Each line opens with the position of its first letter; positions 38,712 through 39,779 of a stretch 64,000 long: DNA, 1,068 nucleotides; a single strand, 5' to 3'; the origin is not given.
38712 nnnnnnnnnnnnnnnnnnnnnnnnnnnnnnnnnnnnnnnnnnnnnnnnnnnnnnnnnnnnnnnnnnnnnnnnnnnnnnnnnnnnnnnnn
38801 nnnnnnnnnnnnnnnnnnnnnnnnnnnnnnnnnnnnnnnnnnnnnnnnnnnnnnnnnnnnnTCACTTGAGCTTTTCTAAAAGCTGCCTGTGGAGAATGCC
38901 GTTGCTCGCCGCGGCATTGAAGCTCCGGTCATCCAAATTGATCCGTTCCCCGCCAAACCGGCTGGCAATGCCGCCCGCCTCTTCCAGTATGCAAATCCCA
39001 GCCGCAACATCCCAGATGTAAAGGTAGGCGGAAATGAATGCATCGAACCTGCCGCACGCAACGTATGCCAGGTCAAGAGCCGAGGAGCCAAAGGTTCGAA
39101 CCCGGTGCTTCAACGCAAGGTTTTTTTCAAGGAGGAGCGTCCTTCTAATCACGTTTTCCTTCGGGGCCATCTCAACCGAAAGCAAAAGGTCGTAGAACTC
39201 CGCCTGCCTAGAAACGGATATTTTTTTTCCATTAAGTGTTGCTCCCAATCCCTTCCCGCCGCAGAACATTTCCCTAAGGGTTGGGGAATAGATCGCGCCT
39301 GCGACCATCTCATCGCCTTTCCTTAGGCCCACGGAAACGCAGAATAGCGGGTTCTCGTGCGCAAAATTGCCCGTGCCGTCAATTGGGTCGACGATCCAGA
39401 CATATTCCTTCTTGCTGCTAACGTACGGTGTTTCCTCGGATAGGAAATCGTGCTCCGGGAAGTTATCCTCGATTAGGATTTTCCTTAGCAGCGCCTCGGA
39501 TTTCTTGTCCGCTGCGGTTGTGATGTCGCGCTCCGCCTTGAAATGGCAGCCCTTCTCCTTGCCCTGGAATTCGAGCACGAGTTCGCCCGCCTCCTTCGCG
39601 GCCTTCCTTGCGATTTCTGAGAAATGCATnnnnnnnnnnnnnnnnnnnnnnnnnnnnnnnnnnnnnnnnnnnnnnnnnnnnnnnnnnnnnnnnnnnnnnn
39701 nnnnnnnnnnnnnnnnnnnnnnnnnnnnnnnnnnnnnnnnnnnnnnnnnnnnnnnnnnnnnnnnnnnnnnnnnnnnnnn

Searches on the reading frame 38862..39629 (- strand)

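Call 26: search_protein_families(library=pfam, proteins=[window:38862-39629:-], max_evalue=0.001)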
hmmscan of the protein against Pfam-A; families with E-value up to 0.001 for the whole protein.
window:38862-39629:- (255 aa): 1 family
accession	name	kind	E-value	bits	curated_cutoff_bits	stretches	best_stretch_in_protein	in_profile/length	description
PF00459.30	Inositol_P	-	6e-60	203.5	27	1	4-253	6-265/271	Inositol monophosphatase family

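Call 44: search_protein_families(library=ncbifam, proteins=[window:38862-39629:-], max_evalue=0.00001)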
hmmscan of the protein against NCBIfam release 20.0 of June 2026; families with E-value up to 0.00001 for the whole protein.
window:38862-39629:- (255 aa): 7 families
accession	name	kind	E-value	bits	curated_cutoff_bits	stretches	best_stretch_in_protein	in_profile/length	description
NF009321.0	PRK12676.1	equivalog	6.6e-46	156.5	264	1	1-254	5-262/264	bifunctional fructose-bisphosphatase/inositol-phosphate phosphatase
TIGR02067.1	his_9_HisN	equivalog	7.1e-46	156.7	275.15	1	5-255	3-252/252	histidinol-phosphatase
NF008027.1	PRK10757.1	equivalog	1.4e-33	115.9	332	1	5-254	6-257/267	inositol-1-monophosphatase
TIGR01331.1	bisphos_cysQ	equivalog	5.8e-28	98.2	228.8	1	8-235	6-237/250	3'(2'),5'-bisphosphate nucleotidase CysQ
NF010678.0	PRK14076.1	equivalog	3.1e-21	75.9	493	1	55-252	58-281/570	bifunctional NADP phosphatase/NAD kinase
NF008182.0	PRK10931.1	equivalog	1.8e-14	53.5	379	1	9-232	7-230/246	3'(2'),5'-bisphosphate nucleotidase CysQ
TIGR01330.1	bisphos_HAL2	equivalog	5.1e-08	32.1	267.05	0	205-232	295-322/359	3'(2'),5'-bisphosphate nucleotidase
